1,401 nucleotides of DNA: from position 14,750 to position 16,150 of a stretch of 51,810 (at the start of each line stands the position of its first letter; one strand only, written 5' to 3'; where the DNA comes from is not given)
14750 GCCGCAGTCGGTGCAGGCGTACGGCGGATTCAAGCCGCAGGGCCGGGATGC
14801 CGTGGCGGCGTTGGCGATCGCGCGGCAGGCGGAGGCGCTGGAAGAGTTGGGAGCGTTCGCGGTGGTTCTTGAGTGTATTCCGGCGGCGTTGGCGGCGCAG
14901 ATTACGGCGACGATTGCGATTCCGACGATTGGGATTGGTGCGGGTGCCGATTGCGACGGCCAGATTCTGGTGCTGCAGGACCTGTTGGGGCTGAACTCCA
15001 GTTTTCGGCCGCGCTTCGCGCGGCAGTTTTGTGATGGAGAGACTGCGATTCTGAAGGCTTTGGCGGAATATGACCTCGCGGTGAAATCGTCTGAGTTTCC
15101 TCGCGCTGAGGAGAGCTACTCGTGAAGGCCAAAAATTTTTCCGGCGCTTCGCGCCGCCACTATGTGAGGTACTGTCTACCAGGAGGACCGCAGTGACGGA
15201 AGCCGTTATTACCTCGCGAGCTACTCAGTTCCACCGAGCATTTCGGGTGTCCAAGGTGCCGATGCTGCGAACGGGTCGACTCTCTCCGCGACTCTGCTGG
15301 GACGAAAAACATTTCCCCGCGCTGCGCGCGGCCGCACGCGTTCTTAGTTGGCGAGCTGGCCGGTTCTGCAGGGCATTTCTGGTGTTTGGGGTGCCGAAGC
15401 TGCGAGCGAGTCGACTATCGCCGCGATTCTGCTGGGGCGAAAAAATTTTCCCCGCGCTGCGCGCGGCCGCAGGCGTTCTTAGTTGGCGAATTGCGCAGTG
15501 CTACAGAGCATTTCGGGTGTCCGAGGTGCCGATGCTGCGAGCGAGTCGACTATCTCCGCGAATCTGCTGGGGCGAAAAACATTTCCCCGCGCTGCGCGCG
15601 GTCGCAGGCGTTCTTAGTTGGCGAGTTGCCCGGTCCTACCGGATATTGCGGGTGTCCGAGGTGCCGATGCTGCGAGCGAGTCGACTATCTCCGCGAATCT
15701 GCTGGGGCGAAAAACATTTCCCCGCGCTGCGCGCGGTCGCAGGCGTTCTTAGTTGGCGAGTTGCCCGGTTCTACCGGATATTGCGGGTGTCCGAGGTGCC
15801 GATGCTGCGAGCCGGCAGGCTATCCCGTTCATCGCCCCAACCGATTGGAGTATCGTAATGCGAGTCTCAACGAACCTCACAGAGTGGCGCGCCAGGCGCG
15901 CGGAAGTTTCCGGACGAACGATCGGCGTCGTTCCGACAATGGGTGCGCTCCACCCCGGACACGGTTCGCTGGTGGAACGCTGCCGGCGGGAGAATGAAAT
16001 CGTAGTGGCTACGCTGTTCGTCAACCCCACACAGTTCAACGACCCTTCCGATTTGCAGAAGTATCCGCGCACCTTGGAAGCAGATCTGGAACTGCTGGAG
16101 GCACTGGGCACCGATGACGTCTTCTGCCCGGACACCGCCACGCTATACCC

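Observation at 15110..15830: Five tandem copies of a structured 135-bp element inserted between panB and panC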

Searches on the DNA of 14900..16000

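Call 15: search_rna_families(source=window, start=14900, end=16000, threshold=evalue, max_evalue=10, show_alignments=3)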
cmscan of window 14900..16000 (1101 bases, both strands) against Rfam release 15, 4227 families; matches with E-value up to 10: 2.
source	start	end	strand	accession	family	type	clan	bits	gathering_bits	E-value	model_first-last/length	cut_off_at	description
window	15187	15274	+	RF01861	TB9Cs1H1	Gene; snRNA; snoRNA; HACA-box;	-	15.6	55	5.2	1-63/63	no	Trypanosomatid snoRNA TB9Cs1H1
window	15428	15501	-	RF00495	IRES_Hsp70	Cis-reg; IRES;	-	9.6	80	9.5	61-138/216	no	Heat shock protein 70 (Hsp70) internal ribosome entry site (IRES)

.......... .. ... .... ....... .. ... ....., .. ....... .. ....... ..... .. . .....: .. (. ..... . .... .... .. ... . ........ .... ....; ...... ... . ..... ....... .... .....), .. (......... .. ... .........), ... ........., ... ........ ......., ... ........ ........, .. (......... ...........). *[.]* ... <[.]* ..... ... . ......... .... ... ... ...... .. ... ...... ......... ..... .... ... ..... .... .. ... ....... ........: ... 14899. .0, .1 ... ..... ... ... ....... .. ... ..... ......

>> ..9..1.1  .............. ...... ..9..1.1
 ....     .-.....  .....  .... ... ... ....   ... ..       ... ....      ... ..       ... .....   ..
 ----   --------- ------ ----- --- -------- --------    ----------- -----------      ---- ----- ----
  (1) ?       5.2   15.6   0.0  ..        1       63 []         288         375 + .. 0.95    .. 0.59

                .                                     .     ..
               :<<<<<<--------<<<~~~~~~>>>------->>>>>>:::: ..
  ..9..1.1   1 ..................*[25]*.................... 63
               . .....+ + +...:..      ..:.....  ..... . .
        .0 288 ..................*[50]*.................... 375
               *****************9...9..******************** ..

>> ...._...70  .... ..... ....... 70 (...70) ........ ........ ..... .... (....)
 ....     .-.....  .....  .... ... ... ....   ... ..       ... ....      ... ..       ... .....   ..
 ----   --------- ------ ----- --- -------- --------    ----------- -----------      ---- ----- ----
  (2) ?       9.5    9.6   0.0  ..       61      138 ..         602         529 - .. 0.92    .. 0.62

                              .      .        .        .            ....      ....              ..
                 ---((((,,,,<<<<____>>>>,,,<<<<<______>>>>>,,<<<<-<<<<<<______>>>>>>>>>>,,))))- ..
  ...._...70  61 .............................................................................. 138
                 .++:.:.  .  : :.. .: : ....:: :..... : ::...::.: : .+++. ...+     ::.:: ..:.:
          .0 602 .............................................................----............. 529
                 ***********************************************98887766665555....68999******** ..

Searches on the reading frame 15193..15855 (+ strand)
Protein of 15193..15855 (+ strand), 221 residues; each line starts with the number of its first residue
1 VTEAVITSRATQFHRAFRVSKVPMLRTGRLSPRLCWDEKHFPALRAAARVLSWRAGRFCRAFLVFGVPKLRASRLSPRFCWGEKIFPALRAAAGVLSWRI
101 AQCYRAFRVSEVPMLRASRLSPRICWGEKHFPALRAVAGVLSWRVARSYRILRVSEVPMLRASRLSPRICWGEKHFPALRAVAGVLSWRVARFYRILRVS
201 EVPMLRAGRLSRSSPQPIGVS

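Call 8: find_homologous_proteins(query=window:15193-15855:+, max_evalue=0.01)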
Query window:15193-15855:+: 1668 candidates shared short words with the query, none scored E <= 0.01.

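Call 64: search_protein_families(library=pfam, proteins=[window:15193-15855:+], max_evalue=0.1)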
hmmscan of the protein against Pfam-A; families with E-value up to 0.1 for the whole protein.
window:15193-15855:+ (221 aa): 5 families
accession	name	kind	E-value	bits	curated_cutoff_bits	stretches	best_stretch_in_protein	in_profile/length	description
PF10375.14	GRAB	-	0.0019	18.4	26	0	129-144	27-42/49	GRAB domain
PF18726.6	HEPN_SAV_6107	-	0.0024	18.8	27.2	0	38-56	13-31/98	SAV_6107-like HEPN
PF24732.2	ParE_like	-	0.04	14.3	24.4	0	175-197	24-46/67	ParE-like toxin domain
PF19654.4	DUF6157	-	0.092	13.2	27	0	60-82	75-97/136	Family of unknown function (DUF6157)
PF21322.2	KDM6_C-hel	-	0.096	12.8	26.8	0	141-152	26-37/56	Lysine-specific demethylase 6/UTY, C-terminal helical domain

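Call 65: list_cluster_members(proteins=[window:15193-15855:+])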
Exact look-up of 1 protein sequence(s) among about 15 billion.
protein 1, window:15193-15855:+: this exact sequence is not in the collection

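Call 71: search_protein_representatives(protein=window:15193-15855:+)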
Query: 221 residues. Proteins with E-value up to 0.001 (for the whole library): 4; up to 1e-10: 3; up to 1e-30: 1. The best 4 are listed.
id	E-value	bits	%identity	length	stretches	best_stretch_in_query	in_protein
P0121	1.4e-43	165.5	92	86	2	1-57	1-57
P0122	1.0e-23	100.6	68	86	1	137-221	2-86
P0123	1.5e-11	60.8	65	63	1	159-220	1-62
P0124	4.2e-07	46.3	33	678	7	25-175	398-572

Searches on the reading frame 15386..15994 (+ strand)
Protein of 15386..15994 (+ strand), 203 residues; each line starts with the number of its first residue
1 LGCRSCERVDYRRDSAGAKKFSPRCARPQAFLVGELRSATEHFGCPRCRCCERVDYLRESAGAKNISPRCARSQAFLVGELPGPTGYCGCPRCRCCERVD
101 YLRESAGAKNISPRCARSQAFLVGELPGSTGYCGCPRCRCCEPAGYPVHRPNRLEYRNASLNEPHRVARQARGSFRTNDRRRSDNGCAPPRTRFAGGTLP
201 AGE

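Call 64: search_protein_families(library=pfam, proteins=[window:15386-15994:+], max_evalue=0.1)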
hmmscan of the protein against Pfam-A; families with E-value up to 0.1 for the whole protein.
window:15386-15994:+ (203 aa): 2 families
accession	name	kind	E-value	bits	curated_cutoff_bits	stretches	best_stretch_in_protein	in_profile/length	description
PF23438.1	DUF7123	-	0.015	15.9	27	0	54-65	10-21/70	Domain of unknown function (DUF7123)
PF08983.15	V1R_C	-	0.021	15.5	25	0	58-77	32-44/48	Vasopressin V1 receptor, C-terminal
